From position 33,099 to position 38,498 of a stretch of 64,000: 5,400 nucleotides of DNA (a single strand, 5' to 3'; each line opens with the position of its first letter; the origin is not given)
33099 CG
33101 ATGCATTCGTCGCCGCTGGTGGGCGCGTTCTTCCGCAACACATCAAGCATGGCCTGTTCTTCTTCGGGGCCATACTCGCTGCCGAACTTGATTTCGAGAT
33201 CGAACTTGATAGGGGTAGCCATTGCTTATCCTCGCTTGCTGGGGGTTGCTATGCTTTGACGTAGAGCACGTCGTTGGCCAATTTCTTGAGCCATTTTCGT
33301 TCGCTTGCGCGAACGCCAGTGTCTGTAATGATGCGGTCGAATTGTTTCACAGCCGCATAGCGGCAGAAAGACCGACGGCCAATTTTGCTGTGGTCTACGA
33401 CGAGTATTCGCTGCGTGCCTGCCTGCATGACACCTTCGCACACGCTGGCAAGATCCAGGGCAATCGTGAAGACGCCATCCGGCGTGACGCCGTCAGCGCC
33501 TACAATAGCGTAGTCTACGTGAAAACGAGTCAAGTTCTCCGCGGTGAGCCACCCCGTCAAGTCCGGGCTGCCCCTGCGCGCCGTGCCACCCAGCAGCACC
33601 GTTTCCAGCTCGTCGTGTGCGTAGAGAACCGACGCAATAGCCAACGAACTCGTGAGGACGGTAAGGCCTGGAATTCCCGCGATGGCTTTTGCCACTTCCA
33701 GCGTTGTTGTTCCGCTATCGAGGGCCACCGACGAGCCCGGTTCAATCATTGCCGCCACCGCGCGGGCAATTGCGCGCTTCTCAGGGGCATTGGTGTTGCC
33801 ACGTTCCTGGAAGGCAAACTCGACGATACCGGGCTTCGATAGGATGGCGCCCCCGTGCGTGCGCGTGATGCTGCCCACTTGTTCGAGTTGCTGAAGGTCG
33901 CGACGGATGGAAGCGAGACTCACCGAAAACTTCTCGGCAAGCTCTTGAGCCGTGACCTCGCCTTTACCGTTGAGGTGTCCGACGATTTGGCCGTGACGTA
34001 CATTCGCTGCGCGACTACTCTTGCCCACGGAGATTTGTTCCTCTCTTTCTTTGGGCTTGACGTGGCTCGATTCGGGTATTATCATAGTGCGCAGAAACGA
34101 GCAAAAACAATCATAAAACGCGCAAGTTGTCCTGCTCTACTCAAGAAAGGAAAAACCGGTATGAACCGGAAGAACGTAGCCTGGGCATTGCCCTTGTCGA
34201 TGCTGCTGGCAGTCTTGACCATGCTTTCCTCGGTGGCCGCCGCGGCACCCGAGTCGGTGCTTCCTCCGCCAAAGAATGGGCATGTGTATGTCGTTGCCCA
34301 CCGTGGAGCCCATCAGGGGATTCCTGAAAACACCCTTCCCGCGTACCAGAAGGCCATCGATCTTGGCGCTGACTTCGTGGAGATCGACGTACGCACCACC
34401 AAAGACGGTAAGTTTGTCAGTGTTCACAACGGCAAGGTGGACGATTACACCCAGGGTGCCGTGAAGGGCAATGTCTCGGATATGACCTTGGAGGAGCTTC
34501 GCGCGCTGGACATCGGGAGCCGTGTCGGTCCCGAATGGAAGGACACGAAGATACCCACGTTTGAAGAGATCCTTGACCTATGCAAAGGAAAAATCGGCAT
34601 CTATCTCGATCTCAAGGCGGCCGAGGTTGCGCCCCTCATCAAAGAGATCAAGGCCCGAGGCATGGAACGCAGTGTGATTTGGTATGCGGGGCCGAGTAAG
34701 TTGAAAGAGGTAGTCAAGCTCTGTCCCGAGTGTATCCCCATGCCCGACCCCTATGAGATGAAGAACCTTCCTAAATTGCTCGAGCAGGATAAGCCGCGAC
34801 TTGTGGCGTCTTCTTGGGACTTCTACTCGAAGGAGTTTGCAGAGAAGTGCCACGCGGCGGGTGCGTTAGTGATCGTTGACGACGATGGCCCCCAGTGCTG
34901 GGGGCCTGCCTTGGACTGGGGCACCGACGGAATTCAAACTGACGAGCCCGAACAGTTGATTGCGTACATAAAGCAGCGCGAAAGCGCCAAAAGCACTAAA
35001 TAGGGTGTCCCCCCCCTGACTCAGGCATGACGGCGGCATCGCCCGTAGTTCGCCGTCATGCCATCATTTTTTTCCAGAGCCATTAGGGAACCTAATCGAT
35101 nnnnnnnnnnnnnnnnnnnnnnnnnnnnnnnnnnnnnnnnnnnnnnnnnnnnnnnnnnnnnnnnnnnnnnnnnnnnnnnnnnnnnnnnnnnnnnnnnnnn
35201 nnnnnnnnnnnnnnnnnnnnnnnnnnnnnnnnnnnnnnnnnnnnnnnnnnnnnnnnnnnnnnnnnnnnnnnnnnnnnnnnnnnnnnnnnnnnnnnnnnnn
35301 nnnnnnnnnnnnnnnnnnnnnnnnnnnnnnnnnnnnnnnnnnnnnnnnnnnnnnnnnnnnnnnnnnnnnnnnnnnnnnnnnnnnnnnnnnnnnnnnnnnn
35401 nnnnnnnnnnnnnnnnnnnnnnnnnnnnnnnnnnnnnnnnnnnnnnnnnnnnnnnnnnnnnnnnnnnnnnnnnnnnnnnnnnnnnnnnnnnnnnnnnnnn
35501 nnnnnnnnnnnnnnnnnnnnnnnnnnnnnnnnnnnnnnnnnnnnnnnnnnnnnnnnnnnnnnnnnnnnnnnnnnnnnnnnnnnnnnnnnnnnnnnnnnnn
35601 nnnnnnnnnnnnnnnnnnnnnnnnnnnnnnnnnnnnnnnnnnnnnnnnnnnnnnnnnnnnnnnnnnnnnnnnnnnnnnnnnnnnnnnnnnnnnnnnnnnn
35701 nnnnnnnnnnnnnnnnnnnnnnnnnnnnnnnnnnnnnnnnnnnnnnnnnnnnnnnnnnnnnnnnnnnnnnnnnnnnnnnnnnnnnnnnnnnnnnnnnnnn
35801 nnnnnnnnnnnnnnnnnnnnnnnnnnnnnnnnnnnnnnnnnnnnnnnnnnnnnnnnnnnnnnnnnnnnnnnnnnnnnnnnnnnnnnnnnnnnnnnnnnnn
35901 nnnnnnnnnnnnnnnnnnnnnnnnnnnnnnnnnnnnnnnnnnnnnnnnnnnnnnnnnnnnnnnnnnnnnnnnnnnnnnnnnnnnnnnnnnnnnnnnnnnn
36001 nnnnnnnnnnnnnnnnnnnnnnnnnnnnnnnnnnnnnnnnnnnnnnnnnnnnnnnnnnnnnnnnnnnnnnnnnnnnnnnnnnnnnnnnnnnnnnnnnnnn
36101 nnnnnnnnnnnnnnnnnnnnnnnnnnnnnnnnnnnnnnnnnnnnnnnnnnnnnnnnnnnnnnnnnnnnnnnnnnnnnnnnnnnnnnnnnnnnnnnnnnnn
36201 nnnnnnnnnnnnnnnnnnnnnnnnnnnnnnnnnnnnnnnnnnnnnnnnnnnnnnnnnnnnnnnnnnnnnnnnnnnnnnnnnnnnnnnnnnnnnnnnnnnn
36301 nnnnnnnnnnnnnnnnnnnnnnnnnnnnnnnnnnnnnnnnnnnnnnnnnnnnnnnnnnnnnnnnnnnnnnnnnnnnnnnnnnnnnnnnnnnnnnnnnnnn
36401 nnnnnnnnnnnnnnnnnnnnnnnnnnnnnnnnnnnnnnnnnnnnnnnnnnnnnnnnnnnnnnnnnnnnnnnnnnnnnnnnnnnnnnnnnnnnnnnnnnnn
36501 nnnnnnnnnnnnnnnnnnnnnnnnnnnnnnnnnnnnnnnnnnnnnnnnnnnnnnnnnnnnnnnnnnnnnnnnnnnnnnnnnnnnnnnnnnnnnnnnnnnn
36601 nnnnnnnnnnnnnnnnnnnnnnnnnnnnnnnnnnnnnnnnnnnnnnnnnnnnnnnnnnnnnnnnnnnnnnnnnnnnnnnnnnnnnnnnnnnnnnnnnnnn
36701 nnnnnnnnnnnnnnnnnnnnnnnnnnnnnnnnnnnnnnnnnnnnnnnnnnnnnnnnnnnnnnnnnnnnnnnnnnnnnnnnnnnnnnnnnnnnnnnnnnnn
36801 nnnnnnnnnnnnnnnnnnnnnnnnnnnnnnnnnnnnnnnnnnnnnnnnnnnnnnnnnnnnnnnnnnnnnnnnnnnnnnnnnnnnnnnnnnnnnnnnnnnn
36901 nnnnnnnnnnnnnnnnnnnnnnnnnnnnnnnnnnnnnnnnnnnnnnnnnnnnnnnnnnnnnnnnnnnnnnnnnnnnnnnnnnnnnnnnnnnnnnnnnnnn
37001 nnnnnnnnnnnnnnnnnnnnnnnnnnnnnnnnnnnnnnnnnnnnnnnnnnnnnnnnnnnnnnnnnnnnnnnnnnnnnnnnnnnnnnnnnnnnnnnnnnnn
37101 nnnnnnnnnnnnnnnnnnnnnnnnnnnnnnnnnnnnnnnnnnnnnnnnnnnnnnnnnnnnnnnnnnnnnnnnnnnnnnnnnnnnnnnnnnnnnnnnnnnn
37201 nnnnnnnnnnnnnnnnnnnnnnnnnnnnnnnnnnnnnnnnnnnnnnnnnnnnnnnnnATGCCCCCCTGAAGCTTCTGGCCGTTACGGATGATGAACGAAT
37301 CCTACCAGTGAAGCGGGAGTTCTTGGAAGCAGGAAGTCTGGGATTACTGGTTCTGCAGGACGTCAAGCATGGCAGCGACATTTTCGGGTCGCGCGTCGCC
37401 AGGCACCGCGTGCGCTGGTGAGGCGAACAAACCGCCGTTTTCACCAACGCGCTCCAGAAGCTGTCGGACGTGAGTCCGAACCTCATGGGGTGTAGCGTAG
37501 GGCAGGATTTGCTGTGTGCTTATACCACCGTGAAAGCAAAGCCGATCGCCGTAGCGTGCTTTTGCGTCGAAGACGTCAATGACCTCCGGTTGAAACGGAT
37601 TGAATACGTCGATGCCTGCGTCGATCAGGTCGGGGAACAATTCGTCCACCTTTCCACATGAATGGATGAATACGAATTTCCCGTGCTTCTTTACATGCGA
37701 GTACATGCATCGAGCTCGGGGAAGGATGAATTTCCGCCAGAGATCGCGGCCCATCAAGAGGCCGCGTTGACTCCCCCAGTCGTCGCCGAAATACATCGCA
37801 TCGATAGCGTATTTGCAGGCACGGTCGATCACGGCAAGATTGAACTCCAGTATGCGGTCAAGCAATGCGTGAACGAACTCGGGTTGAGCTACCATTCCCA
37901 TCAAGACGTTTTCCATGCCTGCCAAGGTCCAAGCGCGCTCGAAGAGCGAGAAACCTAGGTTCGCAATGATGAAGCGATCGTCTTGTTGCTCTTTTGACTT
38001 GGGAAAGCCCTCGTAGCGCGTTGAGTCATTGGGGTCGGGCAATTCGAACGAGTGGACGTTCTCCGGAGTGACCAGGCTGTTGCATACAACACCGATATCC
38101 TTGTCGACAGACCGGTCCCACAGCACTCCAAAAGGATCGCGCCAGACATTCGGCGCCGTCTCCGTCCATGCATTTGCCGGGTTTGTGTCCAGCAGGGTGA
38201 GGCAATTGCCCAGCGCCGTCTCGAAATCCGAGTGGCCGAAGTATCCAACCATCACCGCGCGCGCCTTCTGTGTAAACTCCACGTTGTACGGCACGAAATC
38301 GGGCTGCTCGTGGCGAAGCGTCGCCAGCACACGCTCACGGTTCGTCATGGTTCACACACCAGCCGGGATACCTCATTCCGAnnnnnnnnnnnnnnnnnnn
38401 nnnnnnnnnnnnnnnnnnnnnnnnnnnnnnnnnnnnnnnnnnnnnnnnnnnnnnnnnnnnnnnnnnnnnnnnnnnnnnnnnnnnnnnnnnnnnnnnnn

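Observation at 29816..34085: DeoR-regulated operon combining a cytoplasmic DegT sugar aminotransferase with a periplasmic Gfo/Idh/MocA 3-dehydrogenase and a DUF1080 3-keto-glycoside hydrolase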

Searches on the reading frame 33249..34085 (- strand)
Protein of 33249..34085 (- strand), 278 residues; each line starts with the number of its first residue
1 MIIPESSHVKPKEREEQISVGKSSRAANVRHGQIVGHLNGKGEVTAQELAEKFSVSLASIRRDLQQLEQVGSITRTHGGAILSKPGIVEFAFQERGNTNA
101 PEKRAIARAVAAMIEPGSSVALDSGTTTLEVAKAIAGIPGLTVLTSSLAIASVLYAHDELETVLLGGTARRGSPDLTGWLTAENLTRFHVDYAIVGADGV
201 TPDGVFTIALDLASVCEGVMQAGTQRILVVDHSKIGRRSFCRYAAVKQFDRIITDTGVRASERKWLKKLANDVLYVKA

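Call 3: search_protein_families(library=pfam, proteins=[window:33249-34085:-])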
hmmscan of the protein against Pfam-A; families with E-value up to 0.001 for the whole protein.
window:33249-34085:- (278 aa): 8 families
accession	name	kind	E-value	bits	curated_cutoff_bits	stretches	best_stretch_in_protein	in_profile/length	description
PF00455.28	DeoRC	-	2.1e-44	151.8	31.8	1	99-256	2-160/160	DeoR C terminal sensor domain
PF08220.18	HTH_DeoR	-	1.3e-15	57.3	21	1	30-83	1-54/57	DeoR-like helix-turn-helix domain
PF08279.18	HTH_11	-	1e-08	35.4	25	1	33-72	4-45/55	HTH domain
PF12840.13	HTH_20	-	1.6e-06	28.4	27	1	34-71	9-46/51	Helix-turn-helix domain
PF19187.6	HTH_PafC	-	9.3e-05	22.7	32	1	33-79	8-54/115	PafC helix-turn-helix domain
PF04703.18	FaeA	-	0.00013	22.6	20.7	1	33-76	4-48/62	FaeA-like protein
PF00392.27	GntR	-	0.00013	22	27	1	45-81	26-62/64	Bacterial regulatory proteins, gntR family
PF01047.28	MarR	-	0.00091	19.5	24.6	0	41-77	15-51/59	MarR family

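Call 4: search_protein_families(library=ncbifam, proteins=[window:33249-34085:-])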
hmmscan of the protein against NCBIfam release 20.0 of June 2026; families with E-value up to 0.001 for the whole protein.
window:33249-34085:- (278 aa): 12 families
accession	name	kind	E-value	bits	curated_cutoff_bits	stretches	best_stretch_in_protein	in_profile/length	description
NF040755.1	AgaR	equivalog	5.9e-50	169.8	260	1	28-275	5-255/256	transcriptional repressor AgaR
NF041397.1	TranRegGlpR_Halo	equivalog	6e-48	163.7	300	1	29-269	5-245/253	HTH-type transcriptional regulator GlpR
NF007316.0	PRK09802.1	equivalog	2e-42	145.3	351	1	19-277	7-268/269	DeoR family transcriptional regulator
NF007753.1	PRK10434.1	equivalog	3.9e-42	144.6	350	1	29-274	5-251/253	glucitol operon DNA-binding transcriptional repressor SrlR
NF008154.0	PRK10906.1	equivalog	2e-38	132.1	331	1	29-265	5-241/252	DeoR/GlpR family transcriptional regulator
NF040890.1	trans_reg_YgbI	equivalog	1.3e-36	126.4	400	1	30-273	6-249/253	DNA-binding transcriptional repressor YgbI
NF040887.2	trans_reg_YciT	exception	1.1e-29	103.8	450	1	28-269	2-239/246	DNA-binding transcriptional regulator YciT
NF010034.0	PRK13509.1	equivalog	1.6e-28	99.8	244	1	28-260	4-235/251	HTH-type transcriptional regulator UlaR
NF007720.0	PRK10411.1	equivalog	9.5e-23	80.8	259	1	29-257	4-234/243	L-fucose operon activator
NF007961.0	PRK10681.1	equivalog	1.8e-20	73.4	244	1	30-267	8-244/252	DNA-binding transcriptional repressor DeoR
TIGR01884.1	cas_HTH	subfamily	0.00043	19.7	60.2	1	26-76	139-189/202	CRISPR-associated CARF protein Csa3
NF053606.1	Sta1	subfamily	0.00045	20.3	80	1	33-77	24-68/100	Sta1 family transcriptional regulator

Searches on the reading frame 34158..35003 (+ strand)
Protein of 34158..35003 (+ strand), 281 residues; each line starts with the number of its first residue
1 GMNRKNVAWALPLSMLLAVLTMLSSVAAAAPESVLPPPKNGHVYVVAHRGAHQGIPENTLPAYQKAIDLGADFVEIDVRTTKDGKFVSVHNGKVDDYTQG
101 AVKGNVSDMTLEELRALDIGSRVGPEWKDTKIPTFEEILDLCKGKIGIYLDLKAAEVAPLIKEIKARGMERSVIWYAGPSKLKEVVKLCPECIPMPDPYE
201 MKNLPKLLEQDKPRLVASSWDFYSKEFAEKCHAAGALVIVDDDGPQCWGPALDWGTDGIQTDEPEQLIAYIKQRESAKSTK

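Call 3: search_protein_families(library=pfam, proteins=[window:34158-35003:+])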
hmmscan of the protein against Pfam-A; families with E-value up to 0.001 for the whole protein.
window:34158-35003:+ (281 aa): 1 family
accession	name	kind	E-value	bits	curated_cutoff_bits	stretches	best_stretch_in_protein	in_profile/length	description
PF03009.23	GDPD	-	1.2e-28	101.3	23.6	1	48-161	1-115/244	Glycerophosphoryl diester phosphodiesterase family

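Call 4: search_protein_families(library=ncbifam, proteins=[window:34158-35003:+])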
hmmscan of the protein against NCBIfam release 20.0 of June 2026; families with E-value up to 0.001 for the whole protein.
window:34158-35003:+ (281 aa): 4 families
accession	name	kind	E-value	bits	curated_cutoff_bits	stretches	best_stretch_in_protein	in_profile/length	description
NF006989.0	PRK09454.1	equivalog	3.3e-20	72.5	264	1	44-144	11-109/251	glycerophosphodiester phosphodiesterase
NF053857.1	LysphglycPlipDStph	equivalog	5.3e-17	62.1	450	1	15-154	17-162/305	lysophosphatidylglycerol phospholipase D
NF008354.0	PRK11143.1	equivalog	6.9e-12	45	254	1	16-103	11-91/359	glycerophosphodiester phosphodiesterase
NF041304.3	AvrBs2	equivalog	9e-06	23.9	1000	1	45-118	271-347/716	type III secretion system effector avirulence protein AvrBs2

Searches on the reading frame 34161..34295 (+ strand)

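Call 68: search_protein_families(library=pfam, proteins=[window:34161-34295:+], max_evalue=10)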
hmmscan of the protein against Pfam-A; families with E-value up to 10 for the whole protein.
seq(45 aa): 1 family
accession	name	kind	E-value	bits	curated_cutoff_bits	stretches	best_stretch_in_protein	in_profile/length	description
PF05757.16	PsbQ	-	0.11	13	26.9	1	2-42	41-74/204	Oxygen evolving enhancer protein 3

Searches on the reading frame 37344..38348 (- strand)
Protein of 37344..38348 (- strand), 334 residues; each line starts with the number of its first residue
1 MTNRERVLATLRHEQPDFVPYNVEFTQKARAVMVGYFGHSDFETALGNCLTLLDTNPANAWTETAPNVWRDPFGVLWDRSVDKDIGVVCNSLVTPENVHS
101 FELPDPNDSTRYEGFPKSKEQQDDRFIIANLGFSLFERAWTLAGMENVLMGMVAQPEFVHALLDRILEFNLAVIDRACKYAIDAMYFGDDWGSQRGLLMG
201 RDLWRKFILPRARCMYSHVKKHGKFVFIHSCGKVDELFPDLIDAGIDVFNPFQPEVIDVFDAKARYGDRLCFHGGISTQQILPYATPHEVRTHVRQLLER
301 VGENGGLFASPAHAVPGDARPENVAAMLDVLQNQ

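Call 3: search_protein_families(library=pfam, proteins=[window:37344-38348:-])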
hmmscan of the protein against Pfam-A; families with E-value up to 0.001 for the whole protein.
window:37344-38348:- (334 aa): 1 family
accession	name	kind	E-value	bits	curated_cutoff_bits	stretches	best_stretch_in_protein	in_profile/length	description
PF01208.23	URO-D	-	2.6e-27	96.2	23.9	1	86-332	93-344/346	Uroporphyrinogen decarboxylase (URO-D)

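Call 4: search_protein_families(library=ncbifam, proteins=[window:37344-38348:-])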
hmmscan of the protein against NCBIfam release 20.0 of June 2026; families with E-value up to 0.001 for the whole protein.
window:37344-38348:- (334 aa): 5 families
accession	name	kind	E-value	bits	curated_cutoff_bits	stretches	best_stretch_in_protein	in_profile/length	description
TIGR01463.1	mtaA_cmuA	subfamily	8.5e-20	71.3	235.4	1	127-330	140-334/340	MtaA/CmuA family methyltransferase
NF004889.0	PRK06252.1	subfamily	1.1e-16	60.8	244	1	136-332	149-334/340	methylcobalamin:coenzyme M methyltransferase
NF040654.1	MtaA_Meth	equivalog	4.1e-13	49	400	1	136-300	147-305/337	methylcobamide:CoM methyltransferase MtaA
NF041608.1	methylcob_mtaseMtbA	equivalog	2.2e-07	30.3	600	1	136-300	149-307/339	methylcobamide:CoM methyltransferase MtbA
TIGR01464.1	hemE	equivalog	2.5e-05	23.5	302.95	1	152-332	164-337/338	uroporphyrinogen decarboxylase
